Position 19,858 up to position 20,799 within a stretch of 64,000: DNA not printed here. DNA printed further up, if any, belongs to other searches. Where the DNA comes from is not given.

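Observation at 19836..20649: GC-rich orphan NrdJb-like fragment (C-terminal 200 aa of class II ribonucleotide reductase) with its own promoter-like signals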

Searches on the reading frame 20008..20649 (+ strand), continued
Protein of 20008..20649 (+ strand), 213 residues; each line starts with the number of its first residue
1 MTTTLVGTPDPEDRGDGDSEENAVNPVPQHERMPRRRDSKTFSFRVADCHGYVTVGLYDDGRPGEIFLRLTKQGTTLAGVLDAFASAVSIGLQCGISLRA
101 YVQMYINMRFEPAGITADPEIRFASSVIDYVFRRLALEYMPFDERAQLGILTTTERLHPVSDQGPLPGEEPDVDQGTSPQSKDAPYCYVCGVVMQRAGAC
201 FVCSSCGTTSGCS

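Call 14: find_encoding_contigs(protein=P0004, flank=10000, max_places=3)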
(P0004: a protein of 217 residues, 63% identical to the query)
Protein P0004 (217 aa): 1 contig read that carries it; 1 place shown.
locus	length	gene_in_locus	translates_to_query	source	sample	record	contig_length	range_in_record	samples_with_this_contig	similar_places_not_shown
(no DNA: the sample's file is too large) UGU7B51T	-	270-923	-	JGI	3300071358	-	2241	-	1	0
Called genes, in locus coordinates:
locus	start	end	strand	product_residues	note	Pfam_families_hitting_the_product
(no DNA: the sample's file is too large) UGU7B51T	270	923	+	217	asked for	PF12637:TSCPD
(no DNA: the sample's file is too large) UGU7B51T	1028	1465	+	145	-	-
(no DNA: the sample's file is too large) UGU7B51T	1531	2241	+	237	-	?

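Call 15: find_encoding_contigs(protein=P0069, flank=10000, max_places=3)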
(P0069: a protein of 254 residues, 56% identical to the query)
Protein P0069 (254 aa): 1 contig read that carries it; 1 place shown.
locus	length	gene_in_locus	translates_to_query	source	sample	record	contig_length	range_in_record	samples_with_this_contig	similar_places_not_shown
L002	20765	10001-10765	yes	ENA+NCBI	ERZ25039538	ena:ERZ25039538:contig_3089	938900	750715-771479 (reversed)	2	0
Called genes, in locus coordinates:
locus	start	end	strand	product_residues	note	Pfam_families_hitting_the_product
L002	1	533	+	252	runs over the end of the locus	PF01553:Acyltransferase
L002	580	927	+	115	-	PF12840:HTH_20, PF01022:HTH_5, PF12802:MarR_2 (weak)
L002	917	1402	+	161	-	PF08327:AHSA1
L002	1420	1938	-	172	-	PF04978:MST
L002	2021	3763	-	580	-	PF02683:DsbD_TM, PF00578:AhpC-TSA, PF08534:Redoxin, PF13905:Thioredoxin_8, PF17991:Thioredoxin_10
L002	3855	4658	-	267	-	PF02782:FGGY_C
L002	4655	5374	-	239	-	PF00370:FGGY_N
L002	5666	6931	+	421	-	PF08471:Ribonuc_red_2_N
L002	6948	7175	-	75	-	-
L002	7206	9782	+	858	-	PF02867:Ribonuc_red_lgC, PF14890:Intein_splicing (weak), PF14528:LAGLIDADG_3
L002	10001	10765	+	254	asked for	PF12637:TSCPD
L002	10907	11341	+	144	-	-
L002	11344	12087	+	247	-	PF13489:Methyltransf_23 (weak), PF13847:Methyltransf_31 (weak), PF08241:Methyltransf_11, PF08242:Methyltransf_12, PF13649:Methyltransf_25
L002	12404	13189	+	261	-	PF03976:PPK2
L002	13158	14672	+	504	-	PF07992:Pyr_redox_2 (weak), PF00070:Pyr_redox (faint), PF00890:FAD_binding_2 (weak), PF01266:DAO, PF13450:NAD_binding_8, PF01593:Amino_oxidase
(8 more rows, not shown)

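Call 16: find_encoding_contigs(protein=P0003, flank=10000, max_places=3)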
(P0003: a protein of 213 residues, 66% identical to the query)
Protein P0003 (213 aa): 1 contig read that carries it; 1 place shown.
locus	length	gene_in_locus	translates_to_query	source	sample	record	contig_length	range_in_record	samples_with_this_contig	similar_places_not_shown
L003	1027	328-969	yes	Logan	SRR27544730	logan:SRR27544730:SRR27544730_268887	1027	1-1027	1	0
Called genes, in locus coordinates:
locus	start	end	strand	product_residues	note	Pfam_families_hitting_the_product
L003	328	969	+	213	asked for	PF12637:TSCPD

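Call 19: find_related_loci(query=window:20008-20649:+, collection=genome_contigs, flank=10000)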
Query window:20008-20649:+ (213 aa) in genome_contigs; peptide patterns used: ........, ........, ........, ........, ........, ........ (x = any residue, [..] = any of these).
377 stretches matched a pattern; 257 encode a relative of the query (tblastn E <= 1e-3); the best 80 are kept; 80 distinct loci.
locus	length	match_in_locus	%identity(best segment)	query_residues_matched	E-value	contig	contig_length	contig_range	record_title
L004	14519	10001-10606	66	28-213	1e-85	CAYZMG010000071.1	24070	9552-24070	MAG TPA_asm: uncultured Acidimicrobiales bacterium isolate binchicken_co266_12 genome assembly, contig: NODE_3440_length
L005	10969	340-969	64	24-213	3e-85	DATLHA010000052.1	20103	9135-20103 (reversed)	MAG TPA_asm: Acidimicrobiales bacterium isolate SMAG_U13628 k141_125993, whole genome shotgun sequence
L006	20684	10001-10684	61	6-213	6e-85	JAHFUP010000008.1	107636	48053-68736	MAG: Acidimicrobiia bacterium isolate nzgw82 NODE_151_length_107637_cov_69.575998, whole genome shotgun sequence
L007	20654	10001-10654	62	19-213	6e-85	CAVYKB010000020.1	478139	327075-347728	MAG: uncultured Acidimicrobiia bacterium isolate MFD01275.bin.2.154 genome assembly, contig: contig_9085, whole genome s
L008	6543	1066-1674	66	28-213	4e-85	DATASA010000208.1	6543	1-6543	MAG TPA_asm: Acidimicrobiales bacterium isolate SMAG_U5508 k141_2549733, whole genome shotgun sequence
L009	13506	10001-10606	67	28-213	6e-85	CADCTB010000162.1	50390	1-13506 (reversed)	MAG: uncultured Acidimicrobiales bacterium isolate AVDCRST_MAG10 genome assembly, contig: NODE45, whole genome shotgun s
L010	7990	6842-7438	65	28-213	3e-84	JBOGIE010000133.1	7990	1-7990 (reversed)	MAG: Acidimicrobiales bacterium isolate SD8030_maxbin2.bin.3_sub NODE_2680_length_7990_cov_10.282081, whole genome shotg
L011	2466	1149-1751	66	28-212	2e-86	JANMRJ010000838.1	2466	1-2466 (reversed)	MAG: Acidimicrobiales bacterium isolate OTE_51_concoct_281_sub OTE_51_k141_1461099, whole genome shotgun sequence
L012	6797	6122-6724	66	28-213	7e-84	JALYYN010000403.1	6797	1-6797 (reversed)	MAG: Actinomycetota bacterium isolate KAP bin40 SD1490-92_k127_1995906, whole genome shotgun sequence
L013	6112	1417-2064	61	21-213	4e-84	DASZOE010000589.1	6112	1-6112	MAG TPA_asm: Acidimicrobiales bacterium isolate SMAG_U5936 k141_36960, whole genome shotgun sequence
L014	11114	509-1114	65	28-213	8e-84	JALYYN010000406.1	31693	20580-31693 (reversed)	MAG: Actinomycetota bacterium isolate KAP bin40 SD1490-92_k127_2119974, whole genome shotgun sequence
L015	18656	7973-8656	61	6-213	4e-85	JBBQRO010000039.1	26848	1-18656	MAG: Acidimicrobiales bacterium isolate Co_metawrap_1687 Cmw_1687_k141_7401600_length_26848_cov_9.4223, whole genome sho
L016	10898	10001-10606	63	28-213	1e-82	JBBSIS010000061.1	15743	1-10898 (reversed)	MAG: Acidimicrobiales bacterium isolate LS3_sbin.47 LS3_sbin.47_K_167089_L_15743_cov_28.8226, whole genome shotgun seque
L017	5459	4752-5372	62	28-213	7e-82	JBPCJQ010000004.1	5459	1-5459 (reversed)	MAG: Acidimicrobiales bacterium isolate TH_ant_mag_30 S1Ck127_2169191_flag_1_multi_13.6716_len_5459, whole genome shotgu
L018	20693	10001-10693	57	13-213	5e-82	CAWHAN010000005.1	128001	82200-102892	MAG: uncultured Acidimicrobiia bacterium isolate MFD04212.bin.2.46 genome assembly, contig: contig_30043, whole genome s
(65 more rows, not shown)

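Call 37: find_related_loci(query=A2, collection=metagenome_contigs, flank=10000)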
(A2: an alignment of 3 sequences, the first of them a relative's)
Query A2 (213 aa) in metagenome_contigs; peptide patterns used: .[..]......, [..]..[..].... (x = any residue, [..] = any of these).
600 stretches matched a pattern (row limit reached: there are more); 582 encode a relative of the query (tblastn E <= 1e-3); the best 80 are kept; 80 distinct loci.
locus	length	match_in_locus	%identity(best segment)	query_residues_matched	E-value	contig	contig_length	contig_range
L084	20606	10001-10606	65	28-213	4e-84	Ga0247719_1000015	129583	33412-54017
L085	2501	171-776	66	28-213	4e-86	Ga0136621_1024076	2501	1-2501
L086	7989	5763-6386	63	24-213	2e-82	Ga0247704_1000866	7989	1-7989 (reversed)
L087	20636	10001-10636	57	21-213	6e-81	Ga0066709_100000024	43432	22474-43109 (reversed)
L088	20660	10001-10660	58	21-213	5e-81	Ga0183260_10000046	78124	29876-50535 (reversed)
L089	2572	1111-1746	57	21-213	6e-83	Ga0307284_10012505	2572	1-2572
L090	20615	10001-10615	60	28-213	4e-81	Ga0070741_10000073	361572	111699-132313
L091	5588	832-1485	54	19-213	2e-77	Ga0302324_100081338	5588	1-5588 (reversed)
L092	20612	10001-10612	57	31-213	5e-76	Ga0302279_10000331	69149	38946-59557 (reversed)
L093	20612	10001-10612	56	31-213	8e-76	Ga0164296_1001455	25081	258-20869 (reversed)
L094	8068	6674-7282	58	21-213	1e-75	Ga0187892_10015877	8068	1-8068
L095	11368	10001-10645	53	31-213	2e-75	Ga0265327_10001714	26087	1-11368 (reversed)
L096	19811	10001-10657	52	31-213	5e-75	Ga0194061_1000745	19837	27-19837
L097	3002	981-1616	58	21-213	9e-76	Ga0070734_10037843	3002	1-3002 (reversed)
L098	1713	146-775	54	30-213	1e-78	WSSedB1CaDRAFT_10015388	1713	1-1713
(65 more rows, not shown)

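Call 61: search_dna_similar(query=window:20008-20646:+, collection=phages, mode=protein, max_rows=15)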
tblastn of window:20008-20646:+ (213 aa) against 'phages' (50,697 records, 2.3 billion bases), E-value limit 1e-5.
Records with a match: 5; places in all: 5; records where one place covers at least 80% of the query: 1.
Best place of each record, by identity: <60% 5.
By first word of the organism name: Bacteriophage 3; uncultured 1; Bradyrhizobium 1.
By host as written in the record: - 4; Bradyrhizobium diazoefficiens USDA110 1.
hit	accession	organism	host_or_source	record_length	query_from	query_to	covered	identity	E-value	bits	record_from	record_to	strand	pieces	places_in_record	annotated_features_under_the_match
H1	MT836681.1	Bacteriophage sp.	human fecal samples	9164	28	156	61%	56.6%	1e-43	160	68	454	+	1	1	record has no annotation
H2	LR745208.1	uncultured phage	metagenomic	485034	28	201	82%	34.3%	2e-26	111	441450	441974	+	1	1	record has no annotation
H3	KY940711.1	Bradyrhizobium phage BDU-MI-1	Bradyrhizobium diazoefficiens USDA110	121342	31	164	63%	39.3%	1e-20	95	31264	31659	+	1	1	ribonucleotide reductase of class II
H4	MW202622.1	Bacteriophage sp.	Manatee Spring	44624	29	170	67%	28.9%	3e-12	71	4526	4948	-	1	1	vitamin B12-dependent ribonucleotide reductase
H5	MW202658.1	Bacteriophage sp.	Manatee Spring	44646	29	170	67%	28.9%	3e-12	71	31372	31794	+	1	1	vitamin B12-dependent ribonucleotide reductase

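Call 62: search_dna_similar(query=window:20008-20646:+, collection=plasmids, mode=protein, max_rows=15)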
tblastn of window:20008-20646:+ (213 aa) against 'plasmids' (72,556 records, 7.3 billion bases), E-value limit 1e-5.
Records with a match: 17; places in all: 17; records where one place covers at least 80% of the query: 2.
Best place of each record, by identity: <60% 17.
By first word of the organism name: Sinorhizobium 4; Bosea 2; Methylobacterium 2; Nonomuraea 1; Streptomyces 1; Tistrella 1; Microvirga 1; Methylocapsa 1; Euzebya 1; Methylorubrum 1; and 2 more.
By predicted mobility (MOB-suite, as given by PLSDB): non-mobilizable 16; conjugative 1.
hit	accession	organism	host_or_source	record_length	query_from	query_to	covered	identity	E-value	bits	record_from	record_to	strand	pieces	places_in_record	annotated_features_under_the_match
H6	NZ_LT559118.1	Nonomuraea gerenzanensis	-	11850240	28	202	82%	43.1%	3e-47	172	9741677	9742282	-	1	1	none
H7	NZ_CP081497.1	Streptomyces sp. BHT-5-2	whole organism,plant soil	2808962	19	202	86%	39.4%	1e-45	168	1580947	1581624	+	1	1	none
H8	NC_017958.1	Tistrella mobilis KA081020-065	-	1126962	27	177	71%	36.2%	8e-22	100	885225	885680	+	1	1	record has no annotation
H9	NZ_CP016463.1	Bosea sp. RAC05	Microbial isolate,Algal phycosphere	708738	24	148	59%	40.5%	3e-22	101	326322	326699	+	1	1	vitamin B12-dependent ribonucleotide reductase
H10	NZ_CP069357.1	Microvirga sp. VF16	Vachellia farnesiana,Cell culture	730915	27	148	57%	41.5%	1e-21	99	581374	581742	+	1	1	vitamin B12-dependent ribonucleotide reductase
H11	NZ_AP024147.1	Methylobacterium indicum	-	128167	31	148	55%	42.9%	1e-19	94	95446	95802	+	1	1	adenosylcobalamin-dependent ribonucleoside-diphosphate reductase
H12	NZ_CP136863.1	Methylocapsa polymorpha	Shagnum peat sample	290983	21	148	60%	38.8%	1e-21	99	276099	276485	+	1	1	vitamin B12-dependent ribonucleotide reductase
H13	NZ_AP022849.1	Bosea sp. ANAM02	Callyspongia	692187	33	140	51%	45.9%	5e-21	97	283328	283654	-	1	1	vitamin B12-dependent ribonucleotide reductase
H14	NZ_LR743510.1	Methylobacterium bullatum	-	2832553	24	140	55%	39.8%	8e-20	94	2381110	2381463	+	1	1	none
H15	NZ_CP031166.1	Euzebya pacifica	-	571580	28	143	54%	40.2%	2e-17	87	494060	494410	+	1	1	vitamin B12-dependent ribonucleotide reductase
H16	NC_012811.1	Methylorubrum extorquens AM1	-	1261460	27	140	54%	40.0%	3e-19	92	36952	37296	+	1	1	none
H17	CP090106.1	Sinorhizobium meliloti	Medicago,Cell culture,Plant nodule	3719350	27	140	54%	39.1%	8e-19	91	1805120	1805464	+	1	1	none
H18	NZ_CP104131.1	Sinorhizobium sp. K101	Phaseolus vulgaris,cell ...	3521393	27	140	54%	39.1%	8e-19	91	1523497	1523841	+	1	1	none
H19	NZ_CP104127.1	Sinorhizobium sp. M103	Phaseolus vulgaris,cell ...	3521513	27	140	54%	39.1%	8e-19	91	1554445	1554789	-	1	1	none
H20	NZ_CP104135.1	Sinorhizobium sp. C101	Phaseolus vulgaris,cell ...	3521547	27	140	54%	39.1%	8e-19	91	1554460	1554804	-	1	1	none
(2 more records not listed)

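Call 64: get_annotated_region(hit=H1, flank=3000)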
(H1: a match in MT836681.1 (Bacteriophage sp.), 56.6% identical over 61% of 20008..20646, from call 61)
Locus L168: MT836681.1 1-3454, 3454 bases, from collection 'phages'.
description: UNVERIFIED: Bacteriophage sp. clone scaffold_2813 genomic sequence.
organism: Bacteriophage sp. (NCBI taxid 38018)
taxonomy: Viruses
host: -; source: human fecal samples; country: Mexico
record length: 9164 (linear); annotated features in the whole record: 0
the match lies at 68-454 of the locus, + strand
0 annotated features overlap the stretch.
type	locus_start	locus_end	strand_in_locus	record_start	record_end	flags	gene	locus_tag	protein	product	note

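Call 67: predict_structure(alignment_id=A5)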
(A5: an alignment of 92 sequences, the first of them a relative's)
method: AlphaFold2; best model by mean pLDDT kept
length: 213 residues; sequences in the alignment: 92
mean_pLDDT: 81.8   pTM: 0.65
mean pLDDT of the five models: 81.8, 81.4, 80.7, 80.5, 80.2
residues with pLDDT >= 90: 108; 70-90: 51; 50-70: 33; < 50: 21
segments of 3 or more residues with pLDDT < 50: 1-3, 13-16, 173-177
pLDDT, mean of each block of 10 residues (from residue 1): 45 49 59 91 93 96 96 91 96 95 92 83 91 97 95 81 60 50 83 89 90 67
secondary structure, 60 per line:
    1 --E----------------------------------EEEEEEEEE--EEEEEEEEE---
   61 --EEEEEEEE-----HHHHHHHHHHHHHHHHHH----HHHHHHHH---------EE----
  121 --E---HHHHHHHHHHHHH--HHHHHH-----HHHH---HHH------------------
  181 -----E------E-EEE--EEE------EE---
elements in order: E38-46 E49-57 E63-70 H76-93 H98-105 H127-139 H142-147 H153-156 E195-197 E200-202

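Call 69: fold_search(model_id=the predicted structure, library=pdb)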
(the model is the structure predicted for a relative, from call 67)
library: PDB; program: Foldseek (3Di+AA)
matches with E <= 10: 601; with E <= 0.001: 0
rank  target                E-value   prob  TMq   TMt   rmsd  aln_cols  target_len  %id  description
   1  6jdv_A                1.7e-01  0.13  0.12  0.03  20.5        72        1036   11  Crystal structure of Nme1Cas9 in complex with sgRNA and target DNA (ATATGATT PAM) in catalytic state (released 2019-11-06)
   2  6je4_K                1.8e-01  0.12  0.12  0.03  20.7        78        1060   14  Crystal structure of Nme1Cas9-sgRNA-dsDNA dimer mediated by double protein inhibitor AcrIIC3 monomers (released 2019-11-06)
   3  6kc8_A                2.3e-01  0.13  0.12  0.03  20.6        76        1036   13  Crystal structure of WT Nme1Cas9 in complex with sgRNA and target DNA (ATATGATT PAM) in post-cleavage state (released 2019-11-06)
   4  6jdq_A                2.3e-01  0.13  0.12  0.03  21.0        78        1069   14  Crystal structure of Nme1Cas9 in complex with sgRNA (released 2019-11-06)
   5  6kc7_A                2.6e-01  0.04  0.09  0.02  28.6       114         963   13  Crystal structure of Nme1Cas9 in complex with sgRNA and target DNA (ATATGATT PAM) in seed-base paring state (released 2019-11-06)
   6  6je4_A                2.8e-01  0.11  0.12  0.03  20.5        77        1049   14  Crystal structure of Nme1Cas9-sgRNA-dsDNA dimer mediated by double protein inhibitor AcrIIC3 monomers (released 2019-11-06)
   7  6je9_C                2.8e-01  0.10  0.12  0.03  20.6        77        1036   14  Crystal structure of Nme1Cas9-sgRNA dimer mediated by double protein inhibitor AcrIIC3 monomers (released 2019-11-06)
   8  6je4_O                3.0e-01  0.10  0.12  0.03  20.8        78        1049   14  Crystal structure of Nme1Cas9-sgRNA-dsDNA dimer mediated by double protein inhibitor AcrIIC3 monomers (released 2019-11-06)
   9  6je4_E                3.0e-01  0.10  0.12  0.03  20.7        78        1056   14  Crystal structure of Nme1Cas9-sgRNA-dsDNA dimer mediated by double protein inhibitor AcrIIC3 monomers (released 2019-11-06)
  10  8hj4_A                3.2e-01  0.10  0.12  0.03  20.4        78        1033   14  CryoEM structure of an anti-CRISPR protein AcrIIC5 bound to Nme1Cas9-sgRNA complex (released 2023-01-25)
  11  5iue_A                4.5e-01  0.08  0.14  0.11  15.7       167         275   13  Human leukocyte antigen F (HLA-F) presents peptides and regulates immunity through interactions with NK-cell receptors (released 2017-06-14)
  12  2l4x_MODEL_1_A        4.8e-01  0.28  0.21  0.32  10.7        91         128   13  Solution Structure of apo-IscU(WT) (released 2011-12-07)
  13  6joo_A                5.1e-01  0.06  0.10  0.03  24.1        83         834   11  Crystal structure of Corynebacterium diphtheriae Cas9 in complex with sgRNA and target DNA (released 2019-04-17)
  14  6jpt                  6.1e-01  0.20  0.13  0.22   6.5        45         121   20  Crystal structure of human PAC3 homodimer (trigonal form) (released 2019-05-29)
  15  8s4s_A                6.5e-01  0.08  0.15  0.21  11.7       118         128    6  PrgE from plasmid pCF10 (released 2024-05-29)
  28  4h8k_A                9.9e-01  0.06  0.14  0.21  14.7       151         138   10  Crystal structure of LC11-RNase H1 in complex with RNA/DNA hybrid (released 2013-09-25)
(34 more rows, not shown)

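Call 91: search_protein_representatives(alignment_id=A2)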
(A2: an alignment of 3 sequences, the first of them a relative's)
Query: 3 sequences, 216 profile positions. Proteins with E-value up to 0.001 (for the whole library): 8323; up to 1e-10: 5323; up to 1e-30: 972. The best 150 are listed.
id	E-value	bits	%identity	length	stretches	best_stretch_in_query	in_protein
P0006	4.3e-89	314.0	-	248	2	21-165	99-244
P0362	1.1e-82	293.1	-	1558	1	18-216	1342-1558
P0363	4.9e-80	284.4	-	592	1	22-216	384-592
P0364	8.2e-78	277.1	-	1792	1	21-216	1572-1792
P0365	3.7e-77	275.0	-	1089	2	21-174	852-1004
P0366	1.1e-76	273.4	-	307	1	26-216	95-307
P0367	5.9e-76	271.0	-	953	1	21-215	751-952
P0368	7.1e-76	270.8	-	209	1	28-216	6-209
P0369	1.3e-75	270.0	-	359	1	23-216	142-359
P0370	1.3e-75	269.9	-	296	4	27-164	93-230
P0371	7.4e-75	267.4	-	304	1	23-216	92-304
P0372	2.4e-74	265.8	-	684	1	28-216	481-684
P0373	6.7e-74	264.3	-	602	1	24-216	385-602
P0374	7.8e-71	254.3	-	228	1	27-216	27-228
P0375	8.7e-71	254.1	-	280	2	27-159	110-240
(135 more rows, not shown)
